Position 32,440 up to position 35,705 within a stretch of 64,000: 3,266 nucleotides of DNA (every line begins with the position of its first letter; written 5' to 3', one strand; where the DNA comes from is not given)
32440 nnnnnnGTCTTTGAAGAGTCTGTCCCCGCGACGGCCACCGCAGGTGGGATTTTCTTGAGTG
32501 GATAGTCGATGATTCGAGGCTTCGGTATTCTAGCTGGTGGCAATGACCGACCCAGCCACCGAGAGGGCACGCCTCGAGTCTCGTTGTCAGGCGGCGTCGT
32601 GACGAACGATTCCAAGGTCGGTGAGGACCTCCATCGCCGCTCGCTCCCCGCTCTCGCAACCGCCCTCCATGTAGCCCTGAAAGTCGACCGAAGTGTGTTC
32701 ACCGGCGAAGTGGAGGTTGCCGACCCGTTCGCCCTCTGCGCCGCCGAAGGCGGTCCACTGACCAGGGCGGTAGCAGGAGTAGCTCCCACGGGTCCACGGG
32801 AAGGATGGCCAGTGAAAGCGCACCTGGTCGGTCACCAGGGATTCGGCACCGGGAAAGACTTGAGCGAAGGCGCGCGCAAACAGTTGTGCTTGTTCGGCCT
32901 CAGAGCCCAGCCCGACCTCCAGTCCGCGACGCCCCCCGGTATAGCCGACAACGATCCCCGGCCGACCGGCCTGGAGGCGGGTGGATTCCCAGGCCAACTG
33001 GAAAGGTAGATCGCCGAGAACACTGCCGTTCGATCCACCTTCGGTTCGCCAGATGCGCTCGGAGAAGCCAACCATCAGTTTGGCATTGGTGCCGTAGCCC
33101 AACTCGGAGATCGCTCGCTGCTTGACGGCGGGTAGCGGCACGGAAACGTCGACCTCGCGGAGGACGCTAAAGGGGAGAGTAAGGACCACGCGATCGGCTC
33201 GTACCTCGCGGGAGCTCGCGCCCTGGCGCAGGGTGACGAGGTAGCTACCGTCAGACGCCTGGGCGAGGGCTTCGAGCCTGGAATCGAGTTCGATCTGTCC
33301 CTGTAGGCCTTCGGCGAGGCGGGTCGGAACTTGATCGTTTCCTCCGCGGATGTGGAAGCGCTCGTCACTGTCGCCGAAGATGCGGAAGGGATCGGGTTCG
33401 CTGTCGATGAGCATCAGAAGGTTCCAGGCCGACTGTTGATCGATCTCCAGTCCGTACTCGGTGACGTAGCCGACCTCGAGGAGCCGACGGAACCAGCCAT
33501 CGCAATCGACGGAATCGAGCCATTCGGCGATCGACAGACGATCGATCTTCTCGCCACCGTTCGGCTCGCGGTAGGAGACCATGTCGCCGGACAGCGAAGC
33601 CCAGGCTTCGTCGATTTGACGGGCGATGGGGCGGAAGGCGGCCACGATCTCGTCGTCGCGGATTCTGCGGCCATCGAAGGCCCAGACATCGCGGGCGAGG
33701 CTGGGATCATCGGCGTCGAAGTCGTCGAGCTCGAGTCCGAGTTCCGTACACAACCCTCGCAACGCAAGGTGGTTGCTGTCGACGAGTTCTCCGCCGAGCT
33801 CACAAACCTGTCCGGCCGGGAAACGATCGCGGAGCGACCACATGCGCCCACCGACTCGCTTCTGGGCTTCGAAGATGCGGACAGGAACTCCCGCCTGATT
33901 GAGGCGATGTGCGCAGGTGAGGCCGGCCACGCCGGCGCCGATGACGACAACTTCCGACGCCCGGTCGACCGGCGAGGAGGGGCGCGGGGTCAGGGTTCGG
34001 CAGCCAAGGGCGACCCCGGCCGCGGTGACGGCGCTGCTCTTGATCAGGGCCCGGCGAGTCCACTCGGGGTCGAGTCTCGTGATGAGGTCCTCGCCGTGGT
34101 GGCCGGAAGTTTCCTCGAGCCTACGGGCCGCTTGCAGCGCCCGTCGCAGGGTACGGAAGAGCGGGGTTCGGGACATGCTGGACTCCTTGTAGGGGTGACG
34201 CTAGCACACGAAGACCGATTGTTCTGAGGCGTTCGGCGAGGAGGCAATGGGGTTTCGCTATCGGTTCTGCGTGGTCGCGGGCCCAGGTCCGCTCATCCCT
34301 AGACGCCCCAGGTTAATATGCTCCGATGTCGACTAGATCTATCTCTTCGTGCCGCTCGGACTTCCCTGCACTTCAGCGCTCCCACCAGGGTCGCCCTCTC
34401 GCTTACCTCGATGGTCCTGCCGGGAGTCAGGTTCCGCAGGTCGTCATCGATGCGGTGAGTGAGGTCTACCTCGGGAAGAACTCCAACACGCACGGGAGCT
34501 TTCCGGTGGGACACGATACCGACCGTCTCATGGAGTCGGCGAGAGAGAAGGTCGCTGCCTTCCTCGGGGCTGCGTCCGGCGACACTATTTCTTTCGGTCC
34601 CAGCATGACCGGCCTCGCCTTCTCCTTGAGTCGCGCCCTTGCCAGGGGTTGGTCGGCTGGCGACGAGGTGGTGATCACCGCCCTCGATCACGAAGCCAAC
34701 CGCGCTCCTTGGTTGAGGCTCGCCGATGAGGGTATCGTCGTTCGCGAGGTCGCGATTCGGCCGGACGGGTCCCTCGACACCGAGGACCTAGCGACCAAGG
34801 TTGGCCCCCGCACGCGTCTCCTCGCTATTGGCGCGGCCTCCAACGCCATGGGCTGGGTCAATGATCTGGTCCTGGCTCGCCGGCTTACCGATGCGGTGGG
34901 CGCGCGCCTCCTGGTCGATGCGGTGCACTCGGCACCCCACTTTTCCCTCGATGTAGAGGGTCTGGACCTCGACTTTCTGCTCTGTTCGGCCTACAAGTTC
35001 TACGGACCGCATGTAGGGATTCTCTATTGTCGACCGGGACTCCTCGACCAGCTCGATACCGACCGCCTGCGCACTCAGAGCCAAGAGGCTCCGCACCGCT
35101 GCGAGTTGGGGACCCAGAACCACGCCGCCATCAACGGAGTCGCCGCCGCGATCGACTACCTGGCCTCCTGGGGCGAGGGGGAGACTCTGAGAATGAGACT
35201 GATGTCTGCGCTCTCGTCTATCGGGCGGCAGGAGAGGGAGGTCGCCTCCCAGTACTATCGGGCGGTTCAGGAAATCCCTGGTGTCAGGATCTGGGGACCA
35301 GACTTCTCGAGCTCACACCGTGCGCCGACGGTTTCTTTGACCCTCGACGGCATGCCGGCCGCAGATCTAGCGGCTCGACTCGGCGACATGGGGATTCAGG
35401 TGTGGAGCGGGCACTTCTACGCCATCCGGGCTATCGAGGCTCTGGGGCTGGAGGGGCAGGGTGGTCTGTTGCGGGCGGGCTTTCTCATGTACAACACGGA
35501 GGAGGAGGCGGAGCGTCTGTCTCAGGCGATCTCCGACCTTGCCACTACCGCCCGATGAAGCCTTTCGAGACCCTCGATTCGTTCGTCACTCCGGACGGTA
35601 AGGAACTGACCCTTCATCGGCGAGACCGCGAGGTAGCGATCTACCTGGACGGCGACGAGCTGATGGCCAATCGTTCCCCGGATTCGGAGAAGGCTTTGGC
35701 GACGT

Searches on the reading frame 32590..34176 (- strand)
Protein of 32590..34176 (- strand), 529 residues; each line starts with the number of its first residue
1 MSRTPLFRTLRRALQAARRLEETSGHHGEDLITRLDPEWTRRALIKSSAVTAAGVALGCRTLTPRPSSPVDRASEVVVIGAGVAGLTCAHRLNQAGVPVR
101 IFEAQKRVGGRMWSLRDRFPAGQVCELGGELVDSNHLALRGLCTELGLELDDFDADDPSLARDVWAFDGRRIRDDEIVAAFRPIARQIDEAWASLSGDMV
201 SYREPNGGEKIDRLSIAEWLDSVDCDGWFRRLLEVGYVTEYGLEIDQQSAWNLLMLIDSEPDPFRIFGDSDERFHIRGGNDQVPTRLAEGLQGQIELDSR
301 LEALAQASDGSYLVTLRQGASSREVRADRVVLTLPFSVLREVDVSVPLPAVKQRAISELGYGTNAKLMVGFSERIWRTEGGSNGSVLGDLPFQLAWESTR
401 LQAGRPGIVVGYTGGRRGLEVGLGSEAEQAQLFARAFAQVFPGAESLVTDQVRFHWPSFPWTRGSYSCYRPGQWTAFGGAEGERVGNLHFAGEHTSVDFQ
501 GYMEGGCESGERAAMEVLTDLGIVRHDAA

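Call 31: search_protein_families(library=pfam, proteins=[window:32590-34176:-], max_evalue=0.0001)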
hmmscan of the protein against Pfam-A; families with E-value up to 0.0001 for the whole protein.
window:32590-34176:- (529 aa): 8 families
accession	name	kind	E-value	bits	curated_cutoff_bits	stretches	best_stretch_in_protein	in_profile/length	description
PF01593.30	Amino_oxidase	-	3.5e-63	214.9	19.8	1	83-518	1-443/443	Flavin containing amine oxidoreductase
PF13450.12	NAD_binding_8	-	1.4e-11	44.9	21.9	1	78-134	1-54/68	NAD(P)-binding Rossmann-like domain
PF01266.30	DAO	-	1.2e-06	28.8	27.9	1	76-110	2-37/353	FAD dependent oxidoreductase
PF00890.30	FAD_binding_2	-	2.5e-06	27.4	20.4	1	76-110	2-36/414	FAD binding domain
PF01946.23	Thi4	-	2.7e-06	27.2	26.2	1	74-115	18-60/235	Thi4 family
PF07992.20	Pyr_redox_2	-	5.6e-06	26.4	26.1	1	75-111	2-39/291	Pyridine nucleotide-disulphide oxidoreductase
PF03486.20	HI0933_like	-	6.1e-06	26.3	50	1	75-111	2-38/244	HI0933-like protein Rossmann domain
PF13454.12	NAD_binding_9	-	9.5e-05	22.9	21.8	0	77-116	1-44/155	FAD-NAD(P)-binding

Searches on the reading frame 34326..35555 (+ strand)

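Call 64: search_protein_families(library=pfam, proteins=[window:34326-35555:+], max_evalue=0.0001)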
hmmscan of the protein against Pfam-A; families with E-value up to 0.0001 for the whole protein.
window:34326-35555:+ (410 aa): 1 family
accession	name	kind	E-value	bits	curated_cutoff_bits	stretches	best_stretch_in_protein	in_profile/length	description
PF00266.25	Aminotran_5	-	1e-66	225.9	21.5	1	27-398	2-371/371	Aminotransferase class-V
